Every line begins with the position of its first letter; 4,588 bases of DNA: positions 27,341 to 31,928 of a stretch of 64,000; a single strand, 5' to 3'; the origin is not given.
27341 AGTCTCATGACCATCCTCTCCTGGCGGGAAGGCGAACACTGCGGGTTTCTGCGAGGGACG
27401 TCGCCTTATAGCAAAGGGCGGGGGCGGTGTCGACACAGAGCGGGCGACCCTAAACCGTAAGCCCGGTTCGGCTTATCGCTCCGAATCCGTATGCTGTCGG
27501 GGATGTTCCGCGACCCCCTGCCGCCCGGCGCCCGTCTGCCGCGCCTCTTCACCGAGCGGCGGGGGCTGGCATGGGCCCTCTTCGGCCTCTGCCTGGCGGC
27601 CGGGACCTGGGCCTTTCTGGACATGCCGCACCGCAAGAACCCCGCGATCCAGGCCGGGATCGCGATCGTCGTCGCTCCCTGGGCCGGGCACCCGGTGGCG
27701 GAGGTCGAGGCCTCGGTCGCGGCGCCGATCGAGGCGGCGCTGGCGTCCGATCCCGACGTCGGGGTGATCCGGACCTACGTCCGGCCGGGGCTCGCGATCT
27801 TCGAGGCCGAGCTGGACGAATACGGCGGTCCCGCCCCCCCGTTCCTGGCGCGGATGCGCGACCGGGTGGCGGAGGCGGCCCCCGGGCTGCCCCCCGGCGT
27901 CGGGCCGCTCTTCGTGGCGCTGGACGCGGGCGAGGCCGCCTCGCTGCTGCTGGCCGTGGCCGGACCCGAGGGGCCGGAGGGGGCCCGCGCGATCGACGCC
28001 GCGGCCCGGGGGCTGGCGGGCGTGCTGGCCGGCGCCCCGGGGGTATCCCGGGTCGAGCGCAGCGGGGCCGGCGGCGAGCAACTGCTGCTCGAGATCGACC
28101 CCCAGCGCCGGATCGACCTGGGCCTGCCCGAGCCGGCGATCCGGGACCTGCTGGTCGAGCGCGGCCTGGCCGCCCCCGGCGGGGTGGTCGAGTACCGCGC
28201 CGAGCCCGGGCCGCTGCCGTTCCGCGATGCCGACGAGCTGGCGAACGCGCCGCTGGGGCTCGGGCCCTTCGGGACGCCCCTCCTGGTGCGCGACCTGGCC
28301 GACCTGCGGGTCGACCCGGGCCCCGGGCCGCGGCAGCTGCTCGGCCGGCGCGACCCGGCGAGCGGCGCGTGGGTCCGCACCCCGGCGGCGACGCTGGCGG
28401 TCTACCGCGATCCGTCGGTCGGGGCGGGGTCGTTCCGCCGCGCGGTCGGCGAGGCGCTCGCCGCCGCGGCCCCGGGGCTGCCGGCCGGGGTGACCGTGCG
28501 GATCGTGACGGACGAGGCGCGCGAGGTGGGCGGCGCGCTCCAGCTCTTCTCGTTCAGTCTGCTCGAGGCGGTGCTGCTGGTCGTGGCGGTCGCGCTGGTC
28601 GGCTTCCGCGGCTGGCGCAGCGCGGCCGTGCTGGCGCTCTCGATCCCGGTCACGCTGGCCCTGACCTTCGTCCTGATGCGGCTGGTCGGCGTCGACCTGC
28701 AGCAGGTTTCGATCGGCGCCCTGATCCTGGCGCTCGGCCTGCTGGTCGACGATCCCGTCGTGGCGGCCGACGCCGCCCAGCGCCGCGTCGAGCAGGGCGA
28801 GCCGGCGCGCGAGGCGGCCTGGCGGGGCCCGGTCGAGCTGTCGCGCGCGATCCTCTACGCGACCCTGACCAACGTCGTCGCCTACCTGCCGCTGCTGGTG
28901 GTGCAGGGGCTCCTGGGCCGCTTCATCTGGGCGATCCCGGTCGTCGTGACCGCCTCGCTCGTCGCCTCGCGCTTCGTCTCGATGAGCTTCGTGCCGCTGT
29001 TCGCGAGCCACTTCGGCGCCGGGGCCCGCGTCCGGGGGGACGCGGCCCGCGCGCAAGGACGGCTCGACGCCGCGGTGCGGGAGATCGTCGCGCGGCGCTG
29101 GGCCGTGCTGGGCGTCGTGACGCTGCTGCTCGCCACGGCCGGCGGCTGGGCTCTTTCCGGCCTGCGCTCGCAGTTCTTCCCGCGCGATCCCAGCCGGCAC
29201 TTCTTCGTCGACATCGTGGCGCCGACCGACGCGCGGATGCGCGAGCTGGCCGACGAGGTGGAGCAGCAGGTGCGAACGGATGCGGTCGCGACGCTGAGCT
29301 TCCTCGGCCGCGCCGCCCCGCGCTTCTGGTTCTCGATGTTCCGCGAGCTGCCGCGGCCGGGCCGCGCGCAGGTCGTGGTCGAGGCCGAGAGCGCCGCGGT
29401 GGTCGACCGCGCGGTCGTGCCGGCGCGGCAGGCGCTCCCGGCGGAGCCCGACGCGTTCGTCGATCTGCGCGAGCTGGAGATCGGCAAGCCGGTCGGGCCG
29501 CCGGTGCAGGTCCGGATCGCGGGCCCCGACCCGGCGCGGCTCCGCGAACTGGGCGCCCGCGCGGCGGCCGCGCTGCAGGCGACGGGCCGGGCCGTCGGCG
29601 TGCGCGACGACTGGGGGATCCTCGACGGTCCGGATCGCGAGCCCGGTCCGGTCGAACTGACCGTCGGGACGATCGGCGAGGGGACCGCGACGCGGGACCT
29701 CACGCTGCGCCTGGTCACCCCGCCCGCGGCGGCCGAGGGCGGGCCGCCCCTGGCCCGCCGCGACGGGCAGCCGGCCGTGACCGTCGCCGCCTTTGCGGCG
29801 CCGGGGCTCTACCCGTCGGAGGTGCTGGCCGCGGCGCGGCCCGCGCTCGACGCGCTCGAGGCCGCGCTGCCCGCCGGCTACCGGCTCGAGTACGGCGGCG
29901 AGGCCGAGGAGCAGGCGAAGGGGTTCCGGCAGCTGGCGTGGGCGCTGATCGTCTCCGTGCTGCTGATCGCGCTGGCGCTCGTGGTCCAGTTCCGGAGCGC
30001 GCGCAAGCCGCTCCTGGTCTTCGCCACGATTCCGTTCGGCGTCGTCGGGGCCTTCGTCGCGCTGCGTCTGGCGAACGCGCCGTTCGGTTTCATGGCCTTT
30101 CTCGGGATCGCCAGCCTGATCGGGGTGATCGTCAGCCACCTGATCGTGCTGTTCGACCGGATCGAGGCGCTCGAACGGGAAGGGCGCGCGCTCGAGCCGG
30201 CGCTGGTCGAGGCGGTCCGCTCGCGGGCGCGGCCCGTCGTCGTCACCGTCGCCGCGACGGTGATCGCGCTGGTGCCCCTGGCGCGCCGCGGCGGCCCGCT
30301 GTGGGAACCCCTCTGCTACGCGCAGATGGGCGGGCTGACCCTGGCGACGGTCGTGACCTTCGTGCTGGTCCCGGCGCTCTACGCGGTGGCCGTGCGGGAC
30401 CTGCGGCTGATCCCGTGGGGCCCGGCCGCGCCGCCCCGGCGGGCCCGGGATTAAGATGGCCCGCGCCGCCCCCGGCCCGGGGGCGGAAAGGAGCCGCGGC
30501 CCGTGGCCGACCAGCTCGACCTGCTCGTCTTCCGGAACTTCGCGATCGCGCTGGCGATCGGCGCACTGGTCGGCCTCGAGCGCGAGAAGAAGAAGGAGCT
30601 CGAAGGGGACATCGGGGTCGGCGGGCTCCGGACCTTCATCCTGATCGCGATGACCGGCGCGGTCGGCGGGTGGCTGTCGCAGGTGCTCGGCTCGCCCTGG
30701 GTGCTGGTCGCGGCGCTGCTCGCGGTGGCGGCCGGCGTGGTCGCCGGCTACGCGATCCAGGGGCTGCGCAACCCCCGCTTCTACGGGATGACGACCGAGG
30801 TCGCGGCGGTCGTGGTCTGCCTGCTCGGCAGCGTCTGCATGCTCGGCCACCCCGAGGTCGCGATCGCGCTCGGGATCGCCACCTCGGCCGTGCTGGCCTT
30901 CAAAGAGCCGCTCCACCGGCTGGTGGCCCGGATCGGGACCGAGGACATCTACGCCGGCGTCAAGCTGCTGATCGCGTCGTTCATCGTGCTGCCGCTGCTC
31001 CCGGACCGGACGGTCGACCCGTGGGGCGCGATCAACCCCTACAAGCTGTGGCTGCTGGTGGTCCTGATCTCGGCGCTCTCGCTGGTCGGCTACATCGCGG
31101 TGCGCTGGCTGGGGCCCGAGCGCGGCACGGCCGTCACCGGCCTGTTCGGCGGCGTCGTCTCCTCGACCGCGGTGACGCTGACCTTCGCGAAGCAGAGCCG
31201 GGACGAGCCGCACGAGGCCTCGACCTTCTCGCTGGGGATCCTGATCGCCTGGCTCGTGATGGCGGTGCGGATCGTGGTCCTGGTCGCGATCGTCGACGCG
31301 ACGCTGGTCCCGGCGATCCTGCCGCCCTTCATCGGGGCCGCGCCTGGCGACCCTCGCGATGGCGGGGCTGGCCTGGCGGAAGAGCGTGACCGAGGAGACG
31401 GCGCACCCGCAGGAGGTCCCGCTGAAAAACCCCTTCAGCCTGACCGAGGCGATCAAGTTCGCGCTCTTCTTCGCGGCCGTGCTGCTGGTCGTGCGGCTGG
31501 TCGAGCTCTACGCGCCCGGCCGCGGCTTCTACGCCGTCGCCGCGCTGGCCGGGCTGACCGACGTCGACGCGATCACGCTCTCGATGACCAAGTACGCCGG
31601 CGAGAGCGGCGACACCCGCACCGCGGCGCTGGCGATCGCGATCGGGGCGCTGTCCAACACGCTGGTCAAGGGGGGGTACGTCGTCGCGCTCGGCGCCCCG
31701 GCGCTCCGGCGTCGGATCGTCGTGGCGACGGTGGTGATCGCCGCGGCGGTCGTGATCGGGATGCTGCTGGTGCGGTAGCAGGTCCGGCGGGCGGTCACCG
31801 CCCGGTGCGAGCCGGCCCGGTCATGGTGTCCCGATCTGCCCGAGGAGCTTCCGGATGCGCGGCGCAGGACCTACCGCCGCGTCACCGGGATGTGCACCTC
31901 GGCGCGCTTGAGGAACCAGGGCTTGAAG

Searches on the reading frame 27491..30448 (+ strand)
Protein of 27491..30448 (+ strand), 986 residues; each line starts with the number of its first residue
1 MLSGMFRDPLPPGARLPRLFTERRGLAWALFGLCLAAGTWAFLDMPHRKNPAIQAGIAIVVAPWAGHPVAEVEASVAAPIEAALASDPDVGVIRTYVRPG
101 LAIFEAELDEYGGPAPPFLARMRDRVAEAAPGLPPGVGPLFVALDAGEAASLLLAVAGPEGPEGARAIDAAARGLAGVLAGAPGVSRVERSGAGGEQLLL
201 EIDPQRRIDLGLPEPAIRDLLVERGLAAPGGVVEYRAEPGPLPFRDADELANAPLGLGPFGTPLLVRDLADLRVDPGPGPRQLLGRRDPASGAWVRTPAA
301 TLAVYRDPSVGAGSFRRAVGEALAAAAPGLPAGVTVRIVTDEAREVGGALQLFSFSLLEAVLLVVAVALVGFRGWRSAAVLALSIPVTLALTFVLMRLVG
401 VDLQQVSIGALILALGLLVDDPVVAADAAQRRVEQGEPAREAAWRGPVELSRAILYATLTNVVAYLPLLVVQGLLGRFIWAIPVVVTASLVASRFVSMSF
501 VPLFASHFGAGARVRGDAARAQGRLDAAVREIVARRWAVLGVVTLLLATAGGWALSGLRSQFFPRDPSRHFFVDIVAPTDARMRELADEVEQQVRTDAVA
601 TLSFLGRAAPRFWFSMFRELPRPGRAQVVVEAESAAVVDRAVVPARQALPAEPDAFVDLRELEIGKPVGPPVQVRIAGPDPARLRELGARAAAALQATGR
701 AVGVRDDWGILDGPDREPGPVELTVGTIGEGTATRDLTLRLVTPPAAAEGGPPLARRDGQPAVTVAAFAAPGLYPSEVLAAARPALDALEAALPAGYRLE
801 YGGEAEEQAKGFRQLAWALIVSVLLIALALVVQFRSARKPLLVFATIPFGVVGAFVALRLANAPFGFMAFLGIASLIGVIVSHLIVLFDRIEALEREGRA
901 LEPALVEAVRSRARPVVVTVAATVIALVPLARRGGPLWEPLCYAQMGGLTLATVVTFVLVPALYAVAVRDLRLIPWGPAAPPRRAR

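Call 91: search_protein_families(library=pfam, proteins=[window:27491-30448:+], max_evalue=0.00001)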
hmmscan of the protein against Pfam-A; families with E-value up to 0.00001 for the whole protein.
window:27491-30448:+ (986 aa): 3 families
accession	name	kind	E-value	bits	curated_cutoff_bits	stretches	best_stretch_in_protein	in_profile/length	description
PF00873.25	ACR_tran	-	2e-91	307.7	28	2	18-598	3-591/1021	AcrB/AcrD/AcrF family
PF02355.23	SecD_SecF_C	-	1.2e-09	38.3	20.5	0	812-958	30-177/189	Protein export membrane protein SecD/SecF, C-terminal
PF03176.21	MMPL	-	6.5e-07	29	20.5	1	784-970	109-305/333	MMPL family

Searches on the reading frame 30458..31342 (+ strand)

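Call 77: search_protein_families(library=pfam, proteins=[window:30458-31342:+], max_evalue=0.001)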
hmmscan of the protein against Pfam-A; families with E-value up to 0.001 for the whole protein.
window:30458-31342:+ (295 aa): 2 families
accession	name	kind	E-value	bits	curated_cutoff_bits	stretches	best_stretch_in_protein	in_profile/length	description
PF13194.11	DUF4010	-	1e-29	104.2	30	1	202-293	1-92/210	Domain of unknown function (DUF4010)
PF02308.21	MgtC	-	2.7e-18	66.9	31.4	1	29-154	2-120/121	MgtC family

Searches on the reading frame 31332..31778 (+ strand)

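Call 77: search_protein_families(library=pfam, proteins=[window:31332-31778:+], max_evalue=0.001)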
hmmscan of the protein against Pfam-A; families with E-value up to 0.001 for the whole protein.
window:31332-31778:+ (148 aa): 1 family
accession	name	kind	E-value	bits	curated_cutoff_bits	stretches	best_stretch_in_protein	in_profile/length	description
PF13194.11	DUF4010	-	6.7e-30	104.8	30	1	6-121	96-210/210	Domain of unknown function (DUF4010)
